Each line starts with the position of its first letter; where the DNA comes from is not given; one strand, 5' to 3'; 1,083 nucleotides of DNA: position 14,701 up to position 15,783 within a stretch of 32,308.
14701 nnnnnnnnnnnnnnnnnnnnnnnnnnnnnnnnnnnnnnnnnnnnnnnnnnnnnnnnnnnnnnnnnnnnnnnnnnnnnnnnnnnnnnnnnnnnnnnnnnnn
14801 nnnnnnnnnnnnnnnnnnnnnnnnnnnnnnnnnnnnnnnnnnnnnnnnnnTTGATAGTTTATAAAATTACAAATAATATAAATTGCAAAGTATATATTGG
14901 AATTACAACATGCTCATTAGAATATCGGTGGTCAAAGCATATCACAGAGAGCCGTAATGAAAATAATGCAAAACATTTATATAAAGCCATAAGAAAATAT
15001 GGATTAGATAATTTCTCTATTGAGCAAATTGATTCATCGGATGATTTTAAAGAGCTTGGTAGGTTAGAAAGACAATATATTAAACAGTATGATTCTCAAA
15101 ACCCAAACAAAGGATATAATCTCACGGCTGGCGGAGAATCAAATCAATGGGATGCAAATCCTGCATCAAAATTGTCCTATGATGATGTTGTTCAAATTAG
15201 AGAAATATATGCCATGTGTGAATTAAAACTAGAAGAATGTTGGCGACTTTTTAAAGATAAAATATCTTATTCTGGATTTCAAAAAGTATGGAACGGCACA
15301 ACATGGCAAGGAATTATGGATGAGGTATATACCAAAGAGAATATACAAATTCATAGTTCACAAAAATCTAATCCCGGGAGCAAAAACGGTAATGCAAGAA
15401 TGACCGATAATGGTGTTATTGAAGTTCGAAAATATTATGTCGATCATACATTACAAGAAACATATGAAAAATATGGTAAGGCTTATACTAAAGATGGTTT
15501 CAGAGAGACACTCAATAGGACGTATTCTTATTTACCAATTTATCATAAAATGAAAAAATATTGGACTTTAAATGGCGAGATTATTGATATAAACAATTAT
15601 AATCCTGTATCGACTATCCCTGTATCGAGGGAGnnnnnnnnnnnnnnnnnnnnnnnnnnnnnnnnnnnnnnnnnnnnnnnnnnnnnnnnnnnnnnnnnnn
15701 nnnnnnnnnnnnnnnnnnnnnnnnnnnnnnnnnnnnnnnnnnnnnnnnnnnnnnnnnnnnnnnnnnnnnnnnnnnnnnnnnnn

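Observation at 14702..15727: nrdD split by a T4-td-like group I intron carrying a GIY-YIG homing endonuclease with a sequestered RBS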

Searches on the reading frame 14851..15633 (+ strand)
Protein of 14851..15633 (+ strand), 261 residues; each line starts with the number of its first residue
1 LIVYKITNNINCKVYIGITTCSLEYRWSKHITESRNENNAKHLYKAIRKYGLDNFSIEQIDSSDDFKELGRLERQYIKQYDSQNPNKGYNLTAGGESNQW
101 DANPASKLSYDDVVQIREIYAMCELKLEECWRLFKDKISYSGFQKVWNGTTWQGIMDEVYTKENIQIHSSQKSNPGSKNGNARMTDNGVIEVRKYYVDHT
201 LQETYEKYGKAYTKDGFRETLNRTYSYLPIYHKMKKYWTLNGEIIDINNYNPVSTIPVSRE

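Call 5: search_protein_families(library=pfam, proteins=[window:14851-15633:+], max_evalue=0.01)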
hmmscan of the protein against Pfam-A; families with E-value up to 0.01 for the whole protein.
window:14851-15633:+ (261 aa): 1 family
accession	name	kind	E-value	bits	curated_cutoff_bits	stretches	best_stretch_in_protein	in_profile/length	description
PF01541.30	GIY-YIG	-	8.4e-08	32.8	22.6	1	2-84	3-75/78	GIY-YIG catalytic domain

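Call 46: search_protein_families(library=phrogs, proteins=[window:14851-15633:+], max_evalue=0.01)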
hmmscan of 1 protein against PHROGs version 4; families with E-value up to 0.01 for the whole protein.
window:14851-15633:+ (261 aa): 6 families
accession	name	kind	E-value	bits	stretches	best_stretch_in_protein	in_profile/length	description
phrog_7168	-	DNA, RNA and nucleotide metabolism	7.3e-31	108.7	1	2-237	3-226/284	homing endonuclease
phrog_314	-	DNA, RNA and nucleotide metabolism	1.4e-23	84.7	1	2-211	180-338/574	homing endonuclease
phrog_5123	-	DNA, RNA and nucleotide metabolism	3.4e-19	70.2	1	2-110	3-108/152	homing endonuclease with GIY-YIG motif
phrog_19446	-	DNA, RNA and nucleotide metabolism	1.5e-16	61.7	1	3-103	4-103/254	homing endonuclease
phrog_3404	-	DNA, RNA and nucleotide metabolism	0.00033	21.5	1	3-82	5-81/235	HNH endonuclease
phrog_20015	-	DNA, RNA and nucleotide metabolism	0.0054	17.9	1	2-34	4-36/46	endonuclease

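Call 47: search_solved_structures(query=window:14851-15633:+, max_evalue=1, show_alignments=2)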
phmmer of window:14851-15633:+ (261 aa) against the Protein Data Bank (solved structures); distinct sequences matched with E-value up to 1: 9.
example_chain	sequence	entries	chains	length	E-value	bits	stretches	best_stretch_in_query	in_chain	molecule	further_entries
1mk0_A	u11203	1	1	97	0.024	17.4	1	3-91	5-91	Intron-associated endonuclease 1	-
6nmy_B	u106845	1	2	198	0.065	16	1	158-239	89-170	Cytokine receptor common subunit beta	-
1ln0_A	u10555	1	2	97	0.067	15.9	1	3-91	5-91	intron-associated endonuclease 1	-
5dwu_B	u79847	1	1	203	0.068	15.9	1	158-239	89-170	Cytokine receptor common subunit beta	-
1c8p_A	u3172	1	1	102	0.17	14.6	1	178-240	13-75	CYTOKINE RECEPTOR COMMON BETA CHAIN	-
1egj_A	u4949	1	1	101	0.18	14.5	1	178-240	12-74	CYTOKINE RECEPTOR COMMON BETA CHAIN PRECURSOR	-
4nkq_A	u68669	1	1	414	0.26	14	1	158-239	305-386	Cytokine receptor common subunit beta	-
1gh7_A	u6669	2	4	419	0.27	13.9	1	158-239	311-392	CYTOKINE RECEPTOR COMMON BETA CHAIN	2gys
8tld_B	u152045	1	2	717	0.65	12.7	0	158-239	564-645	Cytokine receptor common subunit beta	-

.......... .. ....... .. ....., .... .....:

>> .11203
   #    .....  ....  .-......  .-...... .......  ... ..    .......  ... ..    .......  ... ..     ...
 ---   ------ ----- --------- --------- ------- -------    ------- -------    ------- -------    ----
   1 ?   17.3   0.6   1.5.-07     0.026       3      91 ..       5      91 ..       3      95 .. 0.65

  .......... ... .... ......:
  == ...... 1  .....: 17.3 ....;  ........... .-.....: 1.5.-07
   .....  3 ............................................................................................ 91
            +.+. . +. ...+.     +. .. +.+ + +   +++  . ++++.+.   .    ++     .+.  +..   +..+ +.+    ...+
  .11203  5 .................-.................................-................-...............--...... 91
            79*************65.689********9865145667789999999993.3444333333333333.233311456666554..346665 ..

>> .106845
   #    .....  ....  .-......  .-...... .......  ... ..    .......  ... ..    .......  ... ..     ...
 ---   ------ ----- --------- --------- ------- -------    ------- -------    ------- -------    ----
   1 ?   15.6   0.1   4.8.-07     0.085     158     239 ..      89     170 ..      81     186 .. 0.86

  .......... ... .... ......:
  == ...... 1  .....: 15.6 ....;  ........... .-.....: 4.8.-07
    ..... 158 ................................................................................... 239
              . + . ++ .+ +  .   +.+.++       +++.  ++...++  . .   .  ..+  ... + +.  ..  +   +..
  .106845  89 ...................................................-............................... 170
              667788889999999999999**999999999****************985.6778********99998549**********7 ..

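Call 48: search_protein_families(library=pfam, proteins=[window:14851-15633:+], max_evalue=10)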
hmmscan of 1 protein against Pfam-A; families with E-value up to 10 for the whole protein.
window:14851-15633:+ (261 aa): 1 family
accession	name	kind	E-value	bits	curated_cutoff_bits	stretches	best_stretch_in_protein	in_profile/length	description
PF01541.30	GIY-YIG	-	8.4e-08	32.8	22.6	1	2-84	3-75/78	GIY-YIG catalytic domain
